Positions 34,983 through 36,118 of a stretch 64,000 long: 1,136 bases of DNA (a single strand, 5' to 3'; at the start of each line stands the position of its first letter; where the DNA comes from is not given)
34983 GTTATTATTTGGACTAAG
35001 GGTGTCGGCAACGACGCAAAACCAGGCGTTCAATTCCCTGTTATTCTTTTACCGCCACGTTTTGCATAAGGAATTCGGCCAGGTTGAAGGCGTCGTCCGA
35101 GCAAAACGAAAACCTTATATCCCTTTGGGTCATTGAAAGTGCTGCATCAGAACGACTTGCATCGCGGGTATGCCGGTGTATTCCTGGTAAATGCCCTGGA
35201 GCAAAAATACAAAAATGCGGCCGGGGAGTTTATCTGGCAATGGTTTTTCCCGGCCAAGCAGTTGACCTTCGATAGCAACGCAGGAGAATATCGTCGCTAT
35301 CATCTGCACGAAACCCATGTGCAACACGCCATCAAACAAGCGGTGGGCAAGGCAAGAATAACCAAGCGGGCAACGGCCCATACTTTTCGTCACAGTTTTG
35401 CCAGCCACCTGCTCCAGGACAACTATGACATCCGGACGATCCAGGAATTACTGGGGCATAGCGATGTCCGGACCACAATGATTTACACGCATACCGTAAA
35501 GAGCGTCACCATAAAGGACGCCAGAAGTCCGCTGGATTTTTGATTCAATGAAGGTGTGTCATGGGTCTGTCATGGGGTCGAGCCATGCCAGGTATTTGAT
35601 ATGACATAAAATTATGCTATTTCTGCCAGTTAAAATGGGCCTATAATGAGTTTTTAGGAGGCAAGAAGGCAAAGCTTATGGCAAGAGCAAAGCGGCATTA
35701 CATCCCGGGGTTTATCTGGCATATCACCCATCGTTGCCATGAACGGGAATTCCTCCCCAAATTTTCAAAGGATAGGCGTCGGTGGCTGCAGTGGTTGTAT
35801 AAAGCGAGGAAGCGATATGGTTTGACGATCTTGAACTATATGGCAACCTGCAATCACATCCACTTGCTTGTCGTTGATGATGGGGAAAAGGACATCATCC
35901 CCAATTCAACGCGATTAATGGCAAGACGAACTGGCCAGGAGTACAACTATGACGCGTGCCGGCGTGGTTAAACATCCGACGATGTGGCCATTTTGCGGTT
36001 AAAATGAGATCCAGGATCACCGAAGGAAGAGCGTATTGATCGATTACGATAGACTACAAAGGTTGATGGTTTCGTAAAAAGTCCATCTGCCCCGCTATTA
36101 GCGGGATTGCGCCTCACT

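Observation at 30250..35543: Chromosomal integron with a decayed integrase and a cassette array of TA modules and orphans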

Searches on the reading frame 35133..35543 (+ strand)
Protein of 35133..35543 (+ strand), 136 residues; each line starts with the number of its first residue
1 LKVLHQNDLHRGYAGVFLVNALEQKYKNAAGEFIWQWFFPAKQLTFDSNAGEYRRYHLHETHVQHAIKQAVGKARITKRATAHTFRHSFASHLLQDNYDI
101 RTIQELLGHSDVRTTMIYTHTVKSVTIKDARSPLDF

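Call 5: search_protein_families(library=ncbifam, proteins=[window:35133-35540:+], max_evalue=0.01)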
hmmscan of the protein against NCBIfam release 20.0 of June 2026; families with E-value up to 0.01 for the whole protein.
window:35133-35540:+ (136 aa): 12 families
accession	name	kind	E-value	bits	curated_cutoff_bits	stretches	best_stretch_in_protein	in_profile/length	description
TIGR02249.1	integrase_gron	subfamily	3.4e-49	167.9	265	1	2-135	181-313/315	integron integrase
NF011946.0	PRK15417.1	equivalog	2.9e-36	125.3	435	1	7-135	201-328/337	integron integrase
TIGR02224.1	recomb_XerC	equivalog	7.5e-24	84.6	335.15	1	56-121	212-277/295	tyrosine recombinase XerC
NF040815.2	recomb_XerA_Arch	equivalog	4e-22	79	220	1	54-123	187-256/263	site-specific tyrosine recombinase/integron integrase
TIGR02225.1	recomb_XerD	equivalog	4.7e-22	78.7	329.6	1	55-123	208-276/290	site-specific tyrosine recombinase XerD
NF001399.0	PRK00283.1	subfamily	6.6e-21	74.8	279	1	54-123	215-285/300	tyrosine recombinase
NF002331.0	PRK01287.1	subfamily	2.7e-13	49.6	371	1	59-121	249-312/365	site-specific tyrosine recombinase XerC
NF003462.0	PRK05084.1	equivalog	7e-10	38.2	267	1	66-124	287-347/360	tyrosine recombinase XerS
NF007370.0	PRK09870.1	subfamily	3.4e-06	26.8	221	1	60-120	118-178/200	tyrosine-type DNA invertase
NF041502.1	integrase_1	equivalog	1.3e-05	24.2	350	1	52-124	284-363/484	site-specific integrase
NF007371.0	PRK09871.1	subfamily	0.0001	21.9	222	1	62-121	115-174/198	tyrosine-type DNA invertase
NF040693.1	recomb_GmtY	equivalog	0.0044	16.3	340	1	80-121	391-432/441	gamma-mobile-trio recombinase GmtY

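Call 6: search_protein_families(library=pfam, proteins=[window:35133-35540:+], max_evalue=0.01)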
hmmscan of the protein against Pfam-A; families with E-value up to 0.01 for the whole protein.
window:35133-35540:+ (136 aa): 1 family
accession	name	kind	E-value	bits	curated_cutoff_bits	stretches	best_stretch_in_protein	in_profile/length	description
PF00589.27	Phage_integrase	-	6.1e-21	75.4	27.1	1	41-121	92-168/172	Phage integrase family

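Call 18: find_encoding_contigs(protein=window:35133-35543:+, flank=8000, max_places=8)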
Protein window:35133-35543:+ (136 aa): no gene with exactly this product is on record in the collection.

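Call 24: find_homologous_proteins(query=window:35133-35540:+, max_evalue=1e-10)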
Query window:35133-35540:+ (136 aa): 7685 proteins with E <= 1e-10 among 8000 candidates; the best 120 are listed.
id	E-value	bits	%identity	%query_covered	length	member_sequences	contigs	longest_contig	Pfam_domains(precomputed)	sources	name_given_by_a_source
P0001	1.9e-75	269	89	100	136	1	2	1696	PF00589.28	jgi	jgi:site-specific recombinase XerD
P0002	2.5e-72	259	86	100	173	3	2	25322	PF00589.28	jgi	jgi:integrase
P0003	1.3e-71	257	86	100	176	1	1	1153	PF00589.28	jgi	-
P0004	8.9e-70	251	84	100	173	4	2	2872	PF00589.28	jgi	jgi:site-specific recombinase XerD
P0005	1.1e-69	250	83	100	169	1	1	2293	PF00589.28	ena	-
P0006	1.8e-69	250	85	100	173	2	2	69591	PF00589.28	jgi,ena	-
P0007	3.1e-69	249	83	100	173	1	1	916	PF00589.28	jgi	jgi:site-specific recombinase XerD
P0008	5.9e-69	248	81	100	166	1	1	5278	PF00589.28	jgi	jgi:site-specific recombinase XerD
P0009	3.6e-68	246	83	100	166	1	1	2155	PF00589.28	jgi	jgi:site-specific recombinase XerD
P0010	4.5e-68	245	82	100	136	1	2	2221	PF00589.28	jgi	jgi:site-specific recombinase XerD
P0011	5.1e-68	245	82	100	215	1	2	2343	PF00589.28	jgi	jgi:integrase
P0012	8.2e-68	244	81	100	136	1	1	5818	PF00589.28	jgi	jgi:site-specific recombinase XerD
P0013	1.8e-67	243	82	100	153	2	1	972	PF00589.28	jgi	jgi:site-specific recombinase XerD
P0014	1.9e-67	243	83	100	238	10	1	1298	PF00589.28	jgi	jgi:integron integrase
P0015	2.2e-67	243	79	100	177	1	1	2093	PF00589.28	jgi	jgi:site-specific recombinase XerD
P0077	1.5e-61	224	75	100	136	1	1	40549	PF00589.28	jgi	jgi:site-specific recombinase XerD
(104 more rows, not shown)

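Call 26: find_encoding_contigs(protein=P0006, flank=7000, max_places=3)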
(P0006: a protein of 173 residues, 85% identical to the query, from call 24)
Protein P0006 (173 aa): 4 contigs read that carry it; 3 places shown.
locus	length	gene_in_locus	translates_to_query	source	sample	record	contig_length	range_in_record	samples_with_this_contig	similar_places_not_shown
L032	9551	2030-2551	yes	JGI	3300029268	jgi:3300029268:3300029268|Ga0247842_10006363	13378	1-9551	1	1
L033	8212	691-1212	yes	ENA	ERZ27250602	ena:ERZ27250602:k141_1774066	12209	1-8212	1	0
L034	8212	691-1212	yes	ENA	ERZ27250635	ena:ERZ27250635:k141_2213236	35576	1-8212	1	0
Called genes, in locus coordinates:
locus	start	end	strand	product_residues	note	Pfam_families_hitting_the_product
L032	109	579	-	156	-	PF00857:Isochorismatase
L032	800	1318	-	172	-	PF08212:Lipocalin_2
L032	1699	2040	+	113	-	-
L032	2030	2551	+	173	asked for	PF00589:Phage_integrase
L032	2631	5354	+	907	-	PF00270:DEAD (weak), PF13307:Helicase_C_2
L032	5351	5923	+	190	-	PF12804:NTP_transf_3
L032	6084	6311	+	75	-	-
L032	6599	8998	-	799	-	PF13424:TPR_12 (faint), PF00515:TPR_1 (faint), PF07719:TPR_2 (faint), PF13181:TPR_8 (faint), PF13414:TPR_11 (faint), PF13428:TPR_14 (faint), PF13431:TPR_17 (faint), PF13432:TPR_16 (faint), +1 more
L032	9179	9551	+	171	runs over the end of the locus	-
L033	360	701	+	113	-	-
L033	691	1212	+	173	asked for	PF00589:Phage_integrase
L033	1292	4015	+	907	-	PF00270:DEAD (weak), PF13307:Helicase_C_2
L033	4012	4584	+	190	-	PF12804:NTP_transf_3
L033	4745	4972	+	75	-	-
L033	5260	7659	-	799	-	PF13424:TPR_12 (faint), PF00515:TPR_1 (faint), PF07719:TPR_2 (faint), PF13181:TPR_8 (faint), PF13414:TPR_11 (faint), PF13428:TPR_14 (faint), PF13431:TPR_17 (faint), PF13432:TPR_16 (faint), +1 more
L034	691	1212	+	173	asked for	PF00589:Phage_integrase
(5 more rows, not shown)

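Call 27: find_encoding_contigs(protein=P0077, flank=7000, max_places=3)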
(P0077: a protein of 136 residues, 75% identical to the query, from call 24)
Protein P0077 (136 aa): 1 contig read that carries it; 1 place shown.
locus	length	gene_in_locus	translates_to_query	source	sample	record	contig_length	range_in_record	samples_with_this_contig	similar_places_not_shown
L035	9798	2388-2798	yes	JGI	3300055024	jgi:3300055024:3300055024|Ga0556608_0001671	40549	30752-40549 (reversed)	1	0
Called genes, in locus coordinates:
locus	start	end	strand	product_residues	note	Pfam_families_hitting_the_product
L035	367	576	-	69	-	-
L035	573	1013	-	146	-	PF01850:PIN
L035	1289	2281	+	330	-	PF13495:Phage_int_SAM_4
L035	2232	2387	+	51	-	-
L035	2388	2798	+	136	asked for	PF00589:Phage_integrase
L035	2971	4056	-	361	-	-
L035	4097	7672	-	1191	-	PF01261:AP_endonuc_2, PF22973:GWD1_pHisD, PF01326:PPDK_N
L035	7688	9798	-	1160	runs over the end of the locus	PF23166:Ig_N_CWD1, PF22973:GWD1_pHisD, PF01326:PPDK_N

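Call 44: find_related_loci(query=A3, collection=genome_contigs, flank=6000)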
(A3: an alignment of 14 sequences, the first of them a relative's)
Query A3 (238 aa) in genome_contigs; peptide patterns used: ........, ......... (x = any residue, [..] = any of these).
600 stretches matched a pattern (row limit reached: there are more); 599 encode a relative of the query (tblastn E <= 1e-3); the best 80 are kept; 80 distinct loci.
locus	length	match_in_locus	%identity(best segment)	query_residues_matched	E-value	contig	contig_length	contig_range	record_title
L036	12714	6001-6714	84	1-238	7e-140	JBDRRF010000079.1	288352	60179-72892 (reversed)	MAG: Pseudomonadota bacterium isolate MEGAHIT-group-2.86 k141_104636, whole genome shotgun sequence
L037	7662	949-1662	85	1-238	4e-139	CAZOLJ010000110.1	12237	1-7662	MAG TPA_asm: uncultured Desulfobacteraceae bacterium isolate binchicken_co340_80 genome assembly, contig: NODE_2517_leng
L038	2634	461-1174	83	1-238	2e-143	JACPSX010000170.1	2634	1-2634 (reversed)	MAG: Candidatus Tectomicrobia bacterium isolate NC_groundwater_717_Ag_S-0.2um_59_8 S36_SO-2_scaffold_225280, whole genom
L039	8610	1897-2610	82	1-238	1e-135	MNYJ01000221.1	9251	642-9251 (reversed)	MAG: Desulfobacteraceae bacterium CG2_30_51_40 cg2_3.0_scaffold_10152_c, whole genome shotgun sequence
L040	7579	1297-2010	84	1-238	5e-133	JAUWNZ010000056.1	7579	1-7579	MAG: Pseudomonadota bacterium isolate CSMAG_2437 CSMAG_2437_k141_670846_length_7579_cov_28.9494, whole genome shotgun se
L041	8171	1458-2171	81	1-238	1e-132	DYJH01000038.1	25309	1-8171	MAG TPA_asm: Desulfonema limicola isolate FI88_41_9 Afr_mines_FI88_746_length_25309_cov_3_970302, whole genome shotgun s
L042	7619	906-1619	85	1-238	1e-138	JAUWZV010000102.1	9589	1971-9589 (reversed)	MAG: Desulfobacteraceae bacterium isolate CSMAG_2745 CSMAG_2745_k141_342288_length_9589_cov_24.3065, whole genome shotgu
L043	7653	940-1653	80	1-238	2e-131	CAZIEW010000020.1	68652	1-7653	MAG TPA_asm: uncultured Syntrophobacteraceae bacterium isolate SRP278314_co1_305 genome assembly, contig: NODE_522_lengt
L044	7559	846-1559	80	1-238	1e-130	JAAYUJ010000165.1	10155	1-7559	MAG: Deltaproteobacteria bacterium isolate AS27yjCOA_149 21771_AS27, whole genome shotgun sequence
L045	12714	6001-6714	79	1-238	5e-130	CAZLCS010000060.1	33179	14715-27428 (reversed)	MAG TPA_asm: uncultured Syntrophobacteraceae bacterium isolate binchicken_co168_326 genome assembly, contig: NODE_2312_l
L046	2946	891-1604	79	1-238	1e-134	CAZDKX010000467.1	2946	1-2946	MAG TPA_asm: uncultured Syntrophobacteraceae bacterium isolate binchicken_co22_234 genome assembly, contig: NODE_31540_l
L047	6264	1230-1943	77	1-238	2e-128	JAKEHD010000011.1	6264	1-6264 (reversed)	MAG: Blastocatellia bacterium isolate PMV_6.28 PMV_6.28.k101_14562, whole genome shotgun sequence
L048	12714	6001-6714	76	1-238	3e-127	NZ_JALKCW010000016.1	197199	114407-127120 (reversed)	Hydrosulfovibrio ferrireducens strain CB1MN k141_56, whole genome shotgun sequence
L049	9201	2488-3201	76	1-238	9e-126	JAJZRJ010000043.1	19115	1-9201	MAG: Deltaproteobacteria bacterium isolate SKS1.bin83 NODE_5126_length_19115_cov_3.828102, whole genome shotgun sequence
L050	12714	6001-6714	75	1-238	1e-124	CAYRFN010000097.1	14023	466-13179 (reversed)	MAG TPA_asm: uncultured Desulfobacteraceae bacterium isolate SRP323688_co1_105 genome assembly, contig: NODE_6810_length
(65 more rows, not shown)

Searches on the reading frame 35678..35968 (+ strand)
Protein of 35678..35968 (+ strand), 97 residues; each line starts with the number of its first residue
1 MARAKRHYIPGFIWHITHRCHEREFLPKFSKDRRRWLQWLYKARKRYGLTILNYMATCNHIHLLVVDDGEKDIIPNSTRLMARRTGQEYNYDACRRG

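Call 5: search_protein_families(library=ncbifam, proteins=[window:35678-35968:+], max_evalue=0.01)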
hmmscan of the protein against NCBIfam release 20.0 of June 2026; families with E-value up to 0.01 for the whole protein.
window:35678-35968:+ (97 aa): 1 family
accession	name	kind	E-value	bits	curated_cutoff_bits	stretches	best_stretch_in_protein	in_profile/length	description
NF047646.1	REP_Tyr_transpos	equivalog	0.00016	21.6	80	1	4-90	2-88/146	REP-associated tyrosine transposase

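Call 6: search_protein_families(library=pfam, proteins=[window:35678-35968:+], max_evalue=0.01)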
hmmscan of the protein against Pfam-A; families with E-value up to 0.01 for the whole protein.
window:35678-35968:+ (97 aa): 0 families
